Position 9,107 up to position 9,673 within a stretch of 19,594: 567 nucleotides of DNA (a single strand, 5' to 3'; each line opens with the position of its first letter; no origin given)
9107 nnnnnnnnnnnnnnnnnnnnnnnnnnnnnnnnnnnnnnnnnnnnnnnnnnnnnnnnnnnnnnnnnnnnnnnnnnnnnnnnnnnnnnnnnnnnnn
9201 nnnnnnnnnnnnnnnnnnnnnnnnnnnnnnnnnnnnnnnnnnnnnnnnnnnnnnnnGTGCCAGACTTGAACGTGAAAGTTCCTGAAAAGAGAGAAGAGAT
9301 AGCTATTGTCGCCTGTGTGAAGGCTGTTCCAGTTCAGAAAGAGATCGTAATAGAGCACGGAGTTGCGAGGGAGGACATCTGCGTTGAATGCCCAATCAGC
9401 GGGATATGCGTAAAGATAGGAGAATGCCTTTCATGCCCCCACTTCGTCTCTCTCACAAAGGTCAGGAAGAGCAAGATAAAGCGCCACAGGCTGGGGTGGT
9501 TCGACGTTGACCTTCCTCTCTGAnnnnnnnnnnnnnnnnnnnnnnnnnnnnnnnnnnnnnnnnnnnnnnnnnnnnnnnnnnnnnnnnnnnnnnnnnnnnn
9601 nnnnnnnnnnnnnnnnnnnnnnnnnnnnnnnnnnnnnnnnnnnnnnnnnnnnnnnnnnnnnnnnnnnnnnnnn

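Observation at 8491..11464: Compact replication module: zinc-knuckle-less PriS-like primase coupled to a Cys-rich mini-protein and an ASCH-like fusion protein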

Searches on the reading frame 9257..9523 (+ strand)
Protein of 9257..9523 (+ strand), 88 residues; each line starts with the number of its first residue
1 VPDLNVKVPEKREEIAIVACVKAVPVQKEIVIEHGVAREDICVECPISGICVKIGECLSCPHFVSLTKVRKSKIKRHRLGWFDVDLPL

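Call 4: search_protein_families(library=pfam, proteins=[window:9257-9523:+], max_evalue=1)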
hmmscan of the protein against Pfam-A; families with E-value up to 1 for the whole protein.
window:9257-9523:+ (88 aa): 0 families

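Call 5: search_protein_families(library=phrogs, proteins=[window:9257-9523:+], max_evalue=0.1)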
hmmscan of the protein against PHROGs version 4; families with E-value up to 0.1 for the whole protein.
window:9257-9523:+ (88 aa): 1 family
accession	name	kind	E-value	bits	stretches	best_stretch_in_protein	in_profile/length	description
phrog_12155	-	unknown function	0.085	14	1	16-41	26-51/116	-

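Call 73: search_protein_families(library=ncbifam, proteins=[window:9257-9523:+], max_evalue=0.1)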
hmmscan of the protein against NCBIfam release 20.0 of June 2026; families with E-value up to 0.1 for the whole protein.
window:9257-9523:+ (88 aa): 0 families

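Call 92: search_protein_families(library=pfam, proteins=[window:9257-9523:+], max_evalue=10)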
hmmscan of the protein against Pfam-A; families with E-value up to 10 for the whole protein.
window:9257-9523:+ (88 aa): 0 families

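Call 112: search_solved_structures(query=window:9257-9523:+, max_evalue=10, show_alignments=2)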
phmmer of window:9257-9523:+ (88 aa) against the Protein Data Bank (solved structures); distinct sequences matched with E-value up to 10: 0.

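Call 118: find_related_loci(query=window:9257-9523:+, collection=viral_contigs, flank=4000)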
Query window:9257-9523:+ (88 aa) in viral_contigs; peptide patterns used: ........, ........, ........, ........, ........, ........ (x = any residue, [..] = any of these).
5 stretches matched a pattern, but none encodes a relative of the query by tblastn (E <= 1e-3).
